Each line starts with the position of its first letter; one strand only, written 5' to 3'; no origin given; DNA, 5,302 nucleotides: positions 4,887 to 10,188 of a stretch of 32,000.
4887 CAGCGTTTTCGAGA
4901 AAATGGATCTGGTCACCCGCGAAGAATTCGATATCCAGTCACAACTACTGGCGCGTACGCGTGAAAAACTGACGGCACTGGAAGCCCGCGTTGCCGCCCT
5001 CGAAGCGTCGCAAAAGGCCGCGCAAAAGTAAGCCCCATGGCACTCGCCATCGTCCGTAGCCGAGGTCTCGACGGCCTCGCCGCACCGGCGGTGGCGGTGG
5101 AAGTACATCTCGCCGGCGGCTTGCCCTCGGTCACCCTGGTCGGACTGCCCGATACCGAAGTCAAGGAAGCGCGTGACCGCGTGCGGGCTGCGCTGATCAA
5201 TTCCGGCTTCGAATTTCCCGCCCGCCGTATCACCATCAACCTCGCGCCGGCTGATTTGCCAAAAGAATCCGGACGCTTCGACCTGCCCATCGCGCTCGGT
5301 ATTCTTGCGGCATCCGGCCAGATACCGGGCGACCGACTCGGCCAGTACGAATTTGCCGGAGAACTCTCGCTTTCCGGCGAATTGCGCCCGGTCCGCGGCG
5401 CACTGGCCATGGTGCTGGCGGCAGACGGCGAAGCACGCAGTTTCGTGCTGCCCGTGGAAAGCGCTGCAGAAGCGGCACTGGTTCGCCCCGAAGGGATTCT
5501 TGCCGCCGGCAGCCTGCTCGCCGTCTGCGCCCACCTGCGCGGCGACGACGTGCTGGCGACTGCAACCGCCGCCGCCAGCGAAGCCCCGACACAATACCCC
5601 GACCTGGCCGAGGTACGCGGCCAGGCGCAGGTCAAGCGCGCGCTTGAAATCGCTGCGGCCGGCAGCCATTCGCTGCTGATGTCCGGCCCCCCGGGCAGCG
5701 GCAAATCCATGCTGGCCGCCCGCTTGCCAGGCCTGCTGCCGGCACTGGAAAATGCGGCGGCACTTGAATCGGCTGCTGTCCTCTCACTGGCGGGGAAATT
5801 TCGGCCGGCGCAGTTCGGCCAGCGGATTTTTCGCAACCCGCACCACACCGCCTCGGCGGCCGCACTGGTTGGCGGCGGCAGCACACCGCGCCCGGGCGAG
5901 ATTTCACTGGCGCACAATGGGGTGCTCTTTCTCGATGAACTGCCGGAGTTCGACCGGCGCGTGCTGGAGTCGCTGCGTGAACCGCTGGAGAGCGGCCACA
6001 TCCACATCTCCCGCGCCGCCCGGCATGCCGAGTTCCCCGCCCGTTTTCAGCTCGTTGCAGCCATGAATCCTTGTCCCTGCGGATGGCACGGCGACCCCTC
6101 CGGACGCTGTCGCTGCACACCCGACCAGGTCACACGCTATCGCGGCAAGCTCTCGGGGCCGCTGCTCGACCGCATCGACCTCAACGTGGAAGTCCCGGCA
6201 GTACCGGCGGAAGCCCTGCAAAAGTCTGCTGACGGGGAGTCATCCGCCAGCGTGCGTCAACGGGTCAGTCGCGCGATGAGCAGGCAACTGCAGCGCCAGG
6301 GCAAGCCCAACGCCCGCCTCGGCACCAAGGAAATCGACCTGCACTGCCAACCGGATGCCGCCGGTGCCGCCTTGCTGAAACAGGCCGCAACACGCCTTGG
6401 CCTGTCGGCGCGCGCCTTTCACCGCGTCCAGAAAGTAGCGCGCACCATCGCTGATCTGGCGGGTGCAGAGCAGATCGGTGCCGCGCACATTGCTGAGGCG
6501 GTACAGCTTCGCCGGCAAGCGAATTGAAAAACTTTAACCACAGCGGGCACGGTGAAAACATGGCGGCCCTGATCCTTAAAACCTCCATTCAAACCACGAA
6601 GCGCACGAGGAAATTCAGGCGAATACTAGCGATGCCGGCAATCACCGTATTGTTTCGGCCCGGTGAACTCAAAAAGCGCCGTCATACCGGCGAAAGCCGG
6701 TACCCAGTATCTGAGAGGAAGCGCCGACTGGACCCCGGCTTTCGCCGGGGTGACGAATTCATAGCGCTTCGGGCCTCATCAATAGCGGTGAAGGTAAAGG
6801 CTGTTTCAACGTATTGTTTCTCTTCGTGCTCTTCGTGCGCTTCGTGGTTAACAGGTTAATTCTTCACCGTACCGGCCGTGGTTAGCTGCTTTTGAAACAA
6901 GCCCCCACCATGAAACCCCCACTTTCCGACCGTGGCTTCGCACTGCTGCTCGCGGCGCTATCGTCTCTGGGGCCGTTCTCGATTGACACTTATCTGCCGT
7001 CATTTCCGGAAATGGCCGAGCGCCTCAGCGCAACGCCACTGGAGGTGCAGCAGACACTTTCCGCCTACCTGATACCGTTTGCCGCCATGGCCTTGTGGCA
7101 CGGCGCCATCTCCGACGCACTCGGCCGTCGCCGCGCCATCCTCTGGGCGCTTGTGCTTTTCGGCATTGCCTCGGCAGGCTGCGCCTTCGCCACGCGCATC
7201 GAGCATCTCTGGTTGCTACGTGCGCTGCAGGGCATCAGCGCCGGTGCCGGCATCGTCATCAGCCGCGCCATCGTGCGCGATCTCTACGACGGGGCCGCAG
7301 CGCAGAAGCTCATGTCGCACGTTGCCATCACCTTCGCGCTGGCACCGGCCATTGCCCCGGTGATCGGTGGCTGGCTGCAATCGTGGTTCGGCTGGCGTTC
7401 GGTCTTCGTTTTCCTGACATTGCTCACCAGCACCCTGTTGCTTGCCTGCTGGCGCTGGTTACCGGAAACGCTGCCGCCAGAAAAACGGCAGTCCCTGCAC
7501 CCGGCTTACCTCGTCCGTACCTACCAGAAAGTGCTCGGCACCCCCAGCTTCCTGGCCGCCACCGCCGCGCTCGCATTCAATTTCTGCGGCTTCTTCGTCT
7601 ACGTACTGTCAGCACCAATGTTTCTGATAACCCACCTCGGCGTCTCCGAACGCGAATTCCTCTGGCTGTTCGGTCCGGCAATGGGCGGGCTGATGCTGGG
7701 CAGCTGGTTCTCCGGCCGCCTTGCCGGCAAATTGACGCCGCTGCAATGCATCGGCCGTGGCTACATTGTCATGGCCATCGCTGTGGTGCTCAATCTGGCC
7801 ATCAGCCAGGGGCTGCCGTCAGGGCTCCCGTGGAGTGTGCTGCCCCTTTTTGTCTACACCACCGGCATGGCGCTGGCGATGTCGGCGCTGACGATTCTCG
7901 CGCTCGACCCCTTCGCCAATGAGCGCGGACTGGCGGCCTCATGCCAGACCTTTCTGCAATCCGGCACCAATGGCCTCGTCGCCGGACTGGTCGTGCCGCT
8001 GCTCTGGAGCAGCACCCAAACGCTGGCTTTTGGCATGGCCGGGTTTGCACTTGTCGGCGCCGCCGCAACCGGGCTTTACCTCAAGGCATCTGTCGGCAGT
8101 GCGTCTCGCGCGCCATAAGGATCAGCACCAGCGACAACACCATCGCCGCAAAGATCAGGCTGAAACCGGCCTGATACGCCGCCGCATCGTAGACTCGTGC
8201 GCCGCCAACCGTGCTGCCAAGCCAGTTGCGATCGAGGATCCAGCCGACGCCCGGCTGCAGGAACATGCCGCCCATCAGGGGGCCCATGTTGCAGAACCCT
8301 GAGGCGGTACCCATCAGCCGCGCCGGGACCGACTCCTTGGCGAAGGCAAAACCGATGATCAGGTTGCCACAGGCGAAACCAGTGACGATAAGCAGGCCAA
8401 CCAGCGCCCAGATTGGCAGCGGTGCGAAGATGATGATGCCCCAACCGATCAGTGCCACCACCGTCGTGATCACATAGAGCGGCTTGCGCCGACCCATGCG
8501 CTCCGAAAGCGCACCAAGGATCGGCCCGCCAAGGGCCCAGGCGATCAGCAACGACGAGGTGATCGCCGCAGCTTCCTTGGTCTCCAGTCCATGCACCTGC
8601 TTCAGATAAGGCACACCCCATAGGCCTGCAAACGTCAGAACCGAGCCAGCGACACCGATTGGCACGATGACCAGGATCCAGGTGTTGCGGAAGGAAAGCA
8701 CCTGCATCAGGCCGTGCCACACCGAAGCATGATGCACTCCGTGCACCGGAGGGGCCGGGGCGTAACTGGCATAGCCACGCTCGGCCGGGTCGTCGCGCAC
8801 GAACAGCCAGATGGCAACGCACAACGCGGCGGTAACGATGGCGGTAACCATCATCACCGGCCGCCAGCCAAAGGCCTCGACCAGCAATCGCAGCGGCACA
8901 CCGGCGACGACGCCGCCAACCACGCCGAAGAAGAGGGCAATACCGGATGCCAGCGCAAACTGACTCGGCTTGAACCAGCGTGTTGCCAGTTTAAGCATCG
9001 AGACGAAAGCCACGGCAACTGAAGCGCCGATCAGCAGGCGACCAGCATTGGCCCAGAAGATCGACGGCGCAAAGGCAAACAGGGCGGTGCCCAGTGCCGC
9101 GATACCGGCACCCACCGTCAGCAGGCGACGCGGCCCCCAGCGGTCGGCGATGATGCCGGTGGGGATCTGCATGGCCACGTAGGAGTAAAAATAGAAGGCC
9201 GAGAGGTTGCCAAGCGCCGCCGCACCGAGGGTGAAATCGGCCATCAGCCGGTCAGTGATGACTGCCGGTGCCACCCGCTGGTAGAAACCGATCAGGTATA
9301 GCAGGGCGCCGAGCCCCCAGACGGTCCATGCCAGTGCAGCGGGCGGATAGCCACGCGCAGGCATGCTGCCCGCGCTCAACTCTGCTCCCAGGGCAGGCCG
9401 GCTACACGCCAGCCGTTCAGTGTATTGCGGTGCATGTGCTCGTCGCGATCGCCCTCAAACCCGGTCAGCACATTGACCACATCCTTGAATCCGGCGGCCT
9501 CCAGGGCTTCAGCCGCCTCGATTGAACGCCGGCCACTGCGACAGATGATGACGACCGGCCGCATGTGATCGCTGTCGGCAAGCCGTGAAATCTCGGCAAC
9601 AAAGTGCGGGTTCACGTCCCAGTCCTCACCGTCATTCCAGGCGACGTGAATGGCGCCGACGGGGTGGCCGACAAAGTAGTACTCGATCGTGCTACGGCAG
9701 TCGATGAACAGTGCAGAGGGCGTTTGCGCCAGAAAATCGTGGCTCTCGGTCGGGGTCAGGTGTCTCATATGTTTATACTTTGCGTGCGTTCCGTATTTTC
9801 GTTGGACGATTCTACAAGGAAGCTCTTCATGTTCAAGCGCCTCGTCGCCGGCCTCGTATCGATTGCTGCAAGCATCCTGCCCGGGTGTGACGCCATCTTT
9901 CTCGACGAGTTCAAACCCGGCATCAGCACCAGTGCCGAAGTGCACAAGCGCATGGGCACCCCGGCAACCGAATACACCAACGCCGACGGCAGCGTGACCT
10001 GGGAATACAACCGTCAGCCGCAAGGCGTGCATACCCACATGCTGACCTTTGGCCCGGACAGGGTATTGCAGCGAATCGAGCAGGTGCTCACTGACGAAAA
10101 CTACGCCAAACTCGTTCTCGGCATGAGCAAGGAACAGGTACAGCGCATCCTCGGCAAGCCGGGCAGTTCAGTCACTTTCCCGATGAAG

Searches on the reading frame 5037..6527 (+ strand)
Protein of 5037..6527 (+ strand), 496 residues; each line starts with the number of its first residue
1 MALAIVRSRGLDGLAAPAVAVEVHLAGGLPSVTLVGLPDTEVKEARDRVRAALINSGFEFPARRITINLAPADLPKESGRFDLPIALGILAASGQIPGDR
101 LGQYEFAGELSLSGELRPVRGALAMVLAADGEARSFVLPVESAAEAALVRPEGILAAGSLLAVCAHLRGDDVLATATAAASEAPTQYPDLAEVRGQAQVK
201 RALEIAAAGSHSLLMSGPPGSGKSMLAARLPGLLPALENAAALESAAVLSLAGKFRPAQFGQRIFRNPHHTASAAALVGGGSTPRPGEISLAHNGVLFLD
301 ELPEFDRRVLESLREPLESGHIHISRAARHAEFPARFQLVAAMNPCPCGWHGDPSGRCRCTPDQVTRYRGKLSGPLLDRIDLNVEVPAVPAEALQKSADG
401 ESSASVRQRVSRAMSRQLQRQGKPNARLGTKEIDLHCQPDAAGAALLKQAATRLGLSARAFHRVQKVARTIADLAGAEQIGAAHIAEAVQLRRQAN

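Call 17: search_protein_families(library=pfam, proteins=[window:5037-6527:+])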
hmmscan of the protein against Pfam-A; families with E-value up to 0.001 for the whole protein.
window:5037-6527:+ (496 aa): 7 families
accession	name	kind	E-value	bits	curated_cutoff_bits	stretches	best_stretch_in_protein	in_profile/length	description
PF01078.27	Mg_chelatase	-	6.8e-95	316.8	20.3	1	189-392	1-205/207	Magnesium chelatase, subunit ChlI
PF13541.12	ChlI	-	5.5e-45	152.6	27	1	21-141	1-120/121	Subunit ChlI of Mg-chelatase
PF13335.12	Mg_chelatase_C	-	3.5e-31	108.1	26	1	400-492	1-94/94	Magnesium chelatase, subunit ChlI C-terminal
PF07728.20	AAA_5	-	7e-09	36.2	22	1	213-347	2-125/139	AAA domain (dynein-related subfamily)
PF00493.29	MCM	-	2.4e-08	33.8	23.3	1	286-350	114-178/224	MCM P-loop domain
PF00158.32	Sigma54_activat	-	2.1e-06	28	20.2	1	198-344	10-142/168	Sigma-54 interaction domain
PF13191.12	AAA_16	-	0.00064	20.7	32.6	0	197-250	10-63/167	AAA ATPase domain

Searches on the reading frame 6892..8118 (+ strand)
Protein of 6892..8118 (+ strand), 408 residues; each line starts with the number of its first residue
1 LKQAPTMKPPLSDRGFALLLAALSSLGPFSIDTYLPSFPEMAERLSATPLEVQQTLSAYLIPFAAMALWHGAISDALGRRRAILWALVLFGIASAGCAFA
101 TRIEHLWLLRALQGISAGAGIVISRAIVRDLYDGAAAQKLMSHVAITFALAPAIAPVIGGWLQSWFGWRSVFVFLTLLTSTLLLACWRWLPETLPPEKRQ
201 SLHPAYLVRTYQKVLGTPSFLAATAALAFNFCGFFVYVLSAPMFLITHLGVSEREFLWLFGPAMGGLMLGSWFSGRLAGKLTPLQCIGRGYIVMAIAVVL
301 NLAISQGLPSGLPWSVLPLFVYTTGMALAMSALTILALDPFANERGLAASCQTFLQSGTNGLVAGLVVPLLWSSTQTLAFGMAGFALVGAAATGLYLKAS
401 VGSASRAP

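Call 17: search_protein_families(library=pfam, proteins=[window:6892-8118:+])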
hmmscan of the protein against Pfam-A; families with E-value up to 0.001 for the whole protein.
window:6892-8118:+ (408 aa): 3 families
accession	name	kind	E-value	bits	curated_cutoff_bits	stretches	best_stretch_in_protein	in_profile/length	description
PF07690.21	MFS_1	-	4.4e-43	147.9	33.4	1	25-357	6-340/347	Major Facilitator Superfamily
PF00083.30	Sugar_tr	-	7.5e-06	25.5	22.3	1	55-193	51-194/452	Sugar (and other) transporter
PF05977.19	MFS_3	-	1.5e-05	24.1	27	1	44-196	39-200/524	Transmembrane secretion effector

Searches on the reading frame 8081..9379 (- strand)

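Call 17: search_protein_families(library=pfam, proteins=[window:8081-9379:-])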
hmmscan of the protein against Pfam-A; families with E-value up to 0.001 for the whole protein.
window:8081-9379:- (432 aa): 3 families
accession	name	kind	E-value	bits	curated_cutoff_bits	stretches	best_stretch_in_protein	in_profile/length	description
PF07690.21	MFS_1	-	1.8e-40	139.4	33.4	1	29-370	6-342/347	Major Facilitator Superfamily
PF13347.12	MFS_2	-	2.2e-07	30.3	27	1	79-338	62-329/427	MFS/sugar transport protein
PF12832.13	MFS_1_like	-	0.00024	20.7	25.2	1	258-415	25-96/373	MFS_1 like family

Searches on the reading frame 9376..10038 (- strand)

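Call 89: search_protein_families(library=pfam, proteins=[window:9376-10038:-], max_evalue=0.0001)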
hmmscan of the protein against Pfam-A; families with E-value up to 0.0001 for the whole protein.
window:9376-10038:- (220 aa): 1 family
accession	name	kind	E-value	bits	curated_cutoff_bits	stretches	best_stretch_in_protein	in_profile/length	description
PF00581.25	Rhodanese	-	1.5e-13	51.5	22.2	1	105-196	10-98/102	Rhodanese-like domain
